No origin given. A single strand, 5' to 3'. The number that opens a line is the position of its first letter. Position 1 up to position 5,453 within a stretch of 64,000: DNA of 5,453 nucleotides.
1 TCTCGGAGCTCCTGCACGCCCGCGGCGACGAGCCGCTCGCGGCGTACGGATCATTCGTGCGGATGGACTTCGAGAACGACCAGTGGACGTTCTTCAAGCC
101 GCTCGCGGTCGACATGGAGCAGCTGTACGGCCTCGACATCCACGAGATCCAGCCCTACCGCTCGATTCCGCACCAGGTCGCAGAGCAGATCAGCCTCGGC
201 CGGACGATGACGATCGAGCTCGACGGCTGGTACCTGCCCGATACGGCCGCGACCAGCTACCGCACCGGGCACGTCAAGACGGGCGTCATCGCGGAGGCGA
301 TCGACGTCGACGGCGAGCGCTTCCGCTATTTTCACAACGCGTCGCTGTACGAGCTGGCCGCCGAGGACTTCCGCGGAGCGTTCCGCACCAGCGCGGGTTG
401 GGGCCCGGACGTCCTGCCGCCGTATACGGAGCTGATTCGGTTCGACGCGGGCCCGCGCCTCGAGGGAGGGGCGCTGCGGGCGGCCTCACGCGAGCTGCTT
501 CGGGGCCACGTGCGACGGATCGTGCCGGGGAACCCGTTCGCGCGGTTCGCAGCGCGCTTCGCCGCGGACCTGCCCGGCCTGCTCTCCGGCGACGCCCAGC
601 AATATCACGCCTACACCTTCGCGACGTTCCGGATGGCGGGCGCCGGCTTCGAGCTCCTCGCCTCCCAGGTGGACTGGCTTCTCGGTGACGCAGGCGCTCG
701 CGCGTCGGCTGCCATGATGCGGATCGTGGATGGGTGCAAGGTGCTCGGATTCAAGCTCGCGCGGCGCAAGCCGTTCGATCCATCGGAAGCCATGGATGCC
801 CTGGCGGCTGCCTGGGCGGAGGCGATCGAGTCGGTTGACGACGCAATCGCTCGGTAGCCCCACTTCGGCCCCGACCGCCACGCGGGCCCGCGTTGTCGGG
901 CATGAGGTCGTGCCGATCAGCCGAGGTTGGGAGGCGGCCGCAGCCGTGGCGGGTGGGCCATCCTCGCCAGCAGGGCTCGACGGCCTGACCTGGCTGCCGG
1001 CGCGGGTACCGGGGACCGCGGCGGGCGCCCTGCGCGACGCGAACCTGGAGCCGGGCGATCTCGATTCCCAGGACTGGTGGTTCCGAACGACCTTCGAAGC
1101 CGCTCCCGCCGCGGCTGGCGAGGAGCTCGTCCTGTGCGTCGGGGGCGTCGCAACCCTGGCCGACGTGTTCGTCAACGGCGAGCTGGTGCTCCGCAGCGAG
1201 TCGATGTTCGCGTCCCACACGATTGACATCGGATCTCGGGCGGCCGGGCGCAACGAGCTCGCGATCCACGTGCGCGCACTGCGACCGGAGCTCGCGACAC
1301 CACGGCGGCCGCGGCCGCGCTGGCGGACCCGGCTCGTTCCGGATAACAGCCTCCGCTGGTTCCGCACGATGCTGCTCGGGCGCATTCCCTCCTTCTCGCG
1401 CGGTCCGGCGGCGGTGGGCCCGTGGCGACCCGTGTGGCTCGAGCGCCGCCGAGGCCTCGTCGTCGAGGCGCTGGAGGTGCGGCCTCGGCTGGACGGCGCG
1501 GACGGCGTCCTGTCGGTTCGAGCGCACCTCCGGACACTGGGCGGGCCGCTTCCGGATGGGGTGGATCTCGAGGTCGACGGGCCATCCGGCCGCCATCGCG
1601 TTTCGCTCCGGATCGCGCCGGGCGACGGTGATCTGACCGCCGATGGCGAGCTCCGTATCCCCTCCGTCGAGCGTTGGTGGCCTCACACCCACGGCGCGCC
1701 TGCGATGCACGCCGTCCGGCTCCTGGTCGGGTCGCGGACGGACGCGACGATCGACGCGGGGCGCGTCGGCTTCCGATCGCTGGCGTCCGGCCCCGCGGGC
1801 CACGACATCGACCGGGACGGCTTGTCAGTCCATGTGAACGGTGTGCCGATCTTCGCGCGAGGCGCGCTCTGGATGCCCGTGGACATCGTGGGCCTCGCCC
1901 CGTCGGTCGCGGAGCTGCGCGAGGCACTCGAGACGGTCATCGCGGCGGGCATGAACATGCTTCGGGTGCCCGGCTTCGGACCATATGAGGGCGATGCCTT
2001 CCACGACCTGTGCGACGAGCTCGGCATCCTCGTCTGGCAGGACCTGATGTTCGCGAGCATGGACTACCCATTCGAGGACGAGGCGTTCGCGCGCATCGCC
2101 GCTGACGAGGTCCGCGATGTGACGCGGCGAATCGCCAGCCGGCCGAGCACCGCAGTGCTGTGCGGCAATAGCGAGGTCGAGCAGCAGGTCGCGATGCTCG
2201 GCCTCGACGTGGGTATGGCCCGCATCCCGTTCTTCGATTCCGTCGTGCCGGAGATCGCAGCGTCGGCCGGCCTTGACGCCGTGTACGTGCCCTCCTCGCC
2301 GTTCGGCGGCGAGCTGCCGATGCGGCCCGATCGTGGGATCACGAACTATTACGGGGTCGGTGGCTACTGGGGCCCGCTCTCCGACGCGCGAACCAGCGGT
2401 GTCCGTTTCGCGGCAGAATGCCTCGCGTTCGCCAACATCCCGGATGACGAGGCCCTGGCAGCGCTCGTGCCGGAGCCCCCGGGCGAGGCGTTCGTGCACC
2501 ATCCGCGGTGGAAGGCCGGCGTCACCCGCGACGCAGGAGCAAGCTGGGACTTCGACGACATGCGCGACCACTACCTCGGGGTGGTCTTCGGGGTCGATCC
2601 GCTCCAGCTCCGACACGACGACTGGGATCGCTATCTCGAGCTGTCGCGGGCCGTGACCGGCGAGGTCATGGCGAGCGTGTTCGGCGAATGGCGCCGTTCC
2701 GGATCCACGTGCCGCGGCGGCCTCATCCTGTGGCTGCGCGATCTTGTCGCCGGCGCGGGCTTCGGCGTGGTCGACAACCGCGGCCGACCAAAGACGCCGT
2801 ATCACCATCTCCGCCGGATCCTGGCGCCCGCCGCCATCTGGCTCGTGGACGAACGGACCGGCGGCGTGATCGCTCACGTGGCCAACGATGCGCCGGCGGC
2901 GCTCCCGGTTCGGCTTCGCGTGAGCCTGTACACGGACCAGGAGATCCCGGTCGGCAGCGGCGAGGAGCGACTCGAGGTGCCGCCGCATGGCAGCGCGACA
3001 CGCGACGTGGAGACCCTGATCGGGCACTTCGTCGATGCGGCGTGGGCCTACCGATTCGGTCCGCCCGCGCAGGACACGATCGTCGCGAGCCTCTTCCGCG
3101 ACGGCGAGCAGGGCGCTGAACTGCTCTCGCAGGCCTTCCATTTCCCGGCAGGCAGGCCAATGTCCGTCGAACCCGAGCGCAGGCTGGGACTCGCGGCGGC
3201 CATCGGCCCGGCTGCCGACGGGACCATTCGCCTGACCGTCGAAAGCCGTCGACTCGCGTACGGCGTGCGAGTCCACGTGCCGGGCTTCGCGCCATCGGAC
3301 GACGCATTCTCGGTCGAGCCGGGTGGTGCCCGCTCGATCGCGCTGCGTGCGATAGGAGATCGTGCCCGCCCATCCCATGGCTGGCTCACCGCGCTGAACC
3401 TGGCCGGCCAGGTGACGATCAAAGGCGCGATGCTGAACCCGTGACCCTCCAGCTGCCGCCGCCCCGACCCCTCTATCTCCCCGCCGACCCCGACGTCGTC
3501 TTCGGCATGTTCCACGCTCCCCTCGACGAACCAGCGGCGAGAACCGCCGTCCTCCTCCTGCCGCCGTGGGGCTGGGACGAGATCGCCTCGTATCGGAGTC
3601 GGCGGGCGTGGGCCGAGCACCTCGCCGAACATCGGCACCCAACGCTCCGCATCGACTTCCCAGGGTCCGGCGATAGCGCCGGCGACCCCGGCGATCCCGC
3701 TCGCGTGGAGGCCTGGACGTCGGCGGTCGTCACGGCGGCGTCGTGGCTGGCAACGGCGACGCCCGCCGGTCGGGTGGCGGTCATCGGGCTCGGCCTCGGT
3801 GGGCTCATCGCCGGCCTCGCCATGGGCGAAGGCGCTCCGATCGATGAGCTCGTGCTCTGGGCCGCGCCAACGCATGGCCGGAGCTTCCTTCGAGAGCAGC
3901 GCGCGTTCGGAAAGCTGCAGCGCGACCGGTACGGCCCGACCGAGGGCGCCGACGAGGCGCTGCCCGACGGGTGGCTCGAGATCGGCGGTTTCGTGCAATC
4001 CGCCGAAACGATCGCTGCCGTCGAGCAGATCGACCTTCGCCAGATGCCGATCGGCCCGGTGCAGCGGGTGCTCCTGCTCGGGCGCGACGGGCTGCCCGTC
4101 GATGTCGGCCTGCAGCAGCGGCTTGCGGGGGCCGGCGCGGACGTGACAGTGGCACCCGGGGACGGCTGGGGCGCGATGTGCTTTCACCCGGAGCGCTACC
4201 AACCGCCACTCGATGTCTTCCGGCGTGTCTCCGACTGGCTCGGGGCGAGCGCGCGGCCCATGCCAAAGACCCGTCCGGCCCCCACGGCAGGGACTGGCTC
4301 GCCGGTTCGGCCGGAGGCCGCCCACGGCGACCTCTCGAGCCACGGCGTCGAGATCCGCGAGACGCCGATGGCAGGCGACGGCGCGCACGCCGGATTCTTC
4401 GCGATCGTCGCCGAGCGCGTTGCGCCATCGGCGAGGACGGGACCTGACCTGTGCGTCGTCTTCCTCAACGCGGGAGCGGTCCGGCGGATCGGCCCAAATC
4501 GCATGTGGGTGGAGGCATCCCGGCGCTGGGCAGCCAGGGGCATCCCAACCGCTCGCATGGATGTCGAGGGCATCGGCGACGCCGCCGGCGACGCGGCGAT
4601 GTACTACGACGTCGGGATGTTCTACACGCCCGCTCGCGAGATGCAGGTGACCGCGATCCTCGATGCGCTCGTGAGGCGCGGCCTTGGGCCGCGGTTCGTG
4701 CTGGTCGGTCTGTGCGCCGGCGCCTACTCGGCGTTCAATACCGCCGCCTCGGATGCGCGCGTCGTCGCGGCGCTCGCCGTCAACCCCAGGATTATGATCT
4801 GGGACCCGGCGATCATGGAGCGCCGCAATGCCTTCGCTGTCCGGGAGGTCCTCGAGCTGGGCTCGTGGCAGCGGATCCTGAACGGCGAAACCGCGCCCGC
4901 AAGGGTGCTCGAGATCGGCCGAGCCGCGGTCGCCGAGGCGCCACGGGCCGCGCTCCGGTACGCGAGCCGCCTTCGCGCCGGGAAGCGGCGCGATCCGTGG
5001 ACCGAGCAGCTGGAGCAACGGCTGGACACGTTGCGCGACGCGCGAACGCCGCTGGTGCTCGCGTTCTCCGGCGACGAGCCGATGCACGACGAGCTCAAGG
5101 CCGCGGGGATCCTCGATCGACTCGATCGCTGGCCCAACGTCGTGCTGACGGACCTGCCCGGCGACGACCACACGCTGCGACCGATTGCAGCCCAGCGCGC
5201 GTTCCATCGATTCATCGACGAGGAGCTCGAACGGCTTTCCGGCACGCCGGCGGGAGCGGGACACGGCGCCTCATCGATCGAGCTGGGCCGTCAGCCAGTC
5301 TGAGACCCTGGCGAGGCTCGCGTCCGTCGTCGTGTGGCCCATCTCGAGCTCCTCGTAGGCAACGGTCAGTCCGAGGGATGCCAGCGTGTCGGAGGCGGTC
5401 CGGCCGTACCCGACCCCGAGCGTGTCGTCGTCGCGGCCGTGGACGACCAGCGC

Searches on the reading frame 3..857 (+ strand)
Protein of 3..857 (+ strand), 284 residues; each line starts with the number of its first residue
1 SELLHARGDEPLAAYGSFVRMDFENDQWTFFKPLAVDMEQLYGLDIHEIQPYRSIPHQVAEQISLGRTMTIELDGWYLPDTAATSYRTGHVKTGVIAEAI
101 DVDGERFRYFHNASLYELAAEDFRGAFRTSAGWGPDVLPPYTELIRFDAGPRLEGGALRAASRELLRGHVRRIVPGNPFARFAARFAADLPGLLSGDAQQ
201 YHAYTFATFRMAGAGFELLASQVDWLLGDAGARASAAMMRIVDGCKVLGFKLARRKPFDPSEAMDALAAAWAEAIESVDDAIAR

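Call 53: search_protein_families(library=pfam, proteins=[window:3-857:+], max_evalue=0.0001)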
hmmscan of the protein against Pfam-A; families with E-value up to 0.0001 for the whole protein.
window:3-857:+ (284 aa): 1 family
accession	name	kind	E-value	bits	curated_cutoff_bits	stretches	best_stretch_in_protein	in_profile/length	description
PF08893.15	DUF1839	-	7.4e-76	255.8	22.5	1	2-279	29-312/313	Domain of unknown function (DUF1839)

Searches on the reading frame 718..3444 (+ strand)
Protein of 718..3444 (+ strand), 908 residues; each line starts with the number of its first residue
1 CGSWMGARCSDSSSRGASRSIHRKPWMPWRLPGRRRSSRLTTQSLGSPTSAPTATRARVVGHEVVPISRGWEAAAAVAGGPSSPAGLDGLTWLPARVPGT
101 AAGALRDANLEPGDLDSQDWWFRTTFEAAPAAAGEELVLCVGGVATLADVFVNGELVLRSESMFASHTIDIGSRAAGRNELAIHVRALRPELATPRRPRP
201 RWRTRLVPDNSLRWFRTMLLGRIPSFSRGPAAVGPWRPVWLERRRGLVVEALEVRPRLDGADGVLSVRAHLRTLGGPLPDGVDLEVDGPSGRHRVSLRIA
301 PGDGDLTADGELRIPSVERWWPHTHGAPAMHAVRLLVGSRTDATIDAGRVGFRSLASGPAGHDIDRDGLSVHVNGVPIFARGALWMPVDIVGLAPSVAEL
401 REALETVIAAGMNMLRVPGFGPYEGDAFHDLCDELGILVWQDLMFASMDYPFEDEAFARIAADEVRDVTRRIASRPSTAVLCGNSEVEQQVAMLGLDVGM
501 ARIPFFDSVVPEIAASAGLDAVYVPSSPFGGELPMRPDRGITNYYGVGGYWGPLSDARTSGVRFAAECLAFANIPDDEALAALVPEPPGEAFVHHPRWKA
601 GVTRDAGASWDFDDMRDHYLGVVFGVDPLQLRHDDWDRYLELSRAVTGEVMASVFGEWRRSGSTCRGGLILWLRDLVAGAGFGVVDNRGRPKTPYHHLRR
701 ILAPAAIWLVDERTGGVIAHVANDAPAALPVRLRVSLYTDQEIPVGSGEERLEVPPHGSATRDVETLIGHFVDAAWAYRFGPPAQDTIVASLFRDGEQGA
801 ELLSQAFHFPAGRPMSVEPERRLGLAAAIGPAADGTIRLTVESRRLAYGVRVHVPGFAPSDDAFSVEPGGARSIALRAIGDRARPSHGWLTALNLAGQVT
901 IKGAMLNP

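Call 53: search_protein_families(library=pfam, proteins=[window:718-3444:+], max_evalue=0.0001)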
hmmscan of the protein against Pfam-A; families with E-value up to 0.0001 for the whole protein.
window:718-3444:+ (908 aa): 1 family
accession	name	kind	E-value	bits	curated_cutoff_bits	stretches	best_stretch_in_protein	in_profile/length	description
PF22666.2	Glyco_hydro_2_N2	-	3.2e-16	60.3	27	1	91-191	10-123/167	Glycosyl hydrolase 2 galactose-binding domain-like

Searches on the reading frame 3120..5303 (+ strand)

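Call 53: search_protein_families(library=pfam, proteins=[window:3120-5303:+], max_evalue=0.0001)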
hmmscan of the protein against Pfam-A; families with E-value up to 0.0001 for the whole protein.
window:3120-5303:+ (727 aa): 2 families
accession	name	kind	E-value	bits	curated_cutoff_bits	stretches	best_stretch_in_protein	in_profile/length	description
PF12146.15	Hydrolase_4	-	4.9e-08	33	27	0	164-252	23-112/239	Serine aminopeptidase, S33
PF12697.13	Abhydrolase_6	-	4.7e-06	27.9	26.3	1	447-687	2-205/217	Alpha/beta hydrolase family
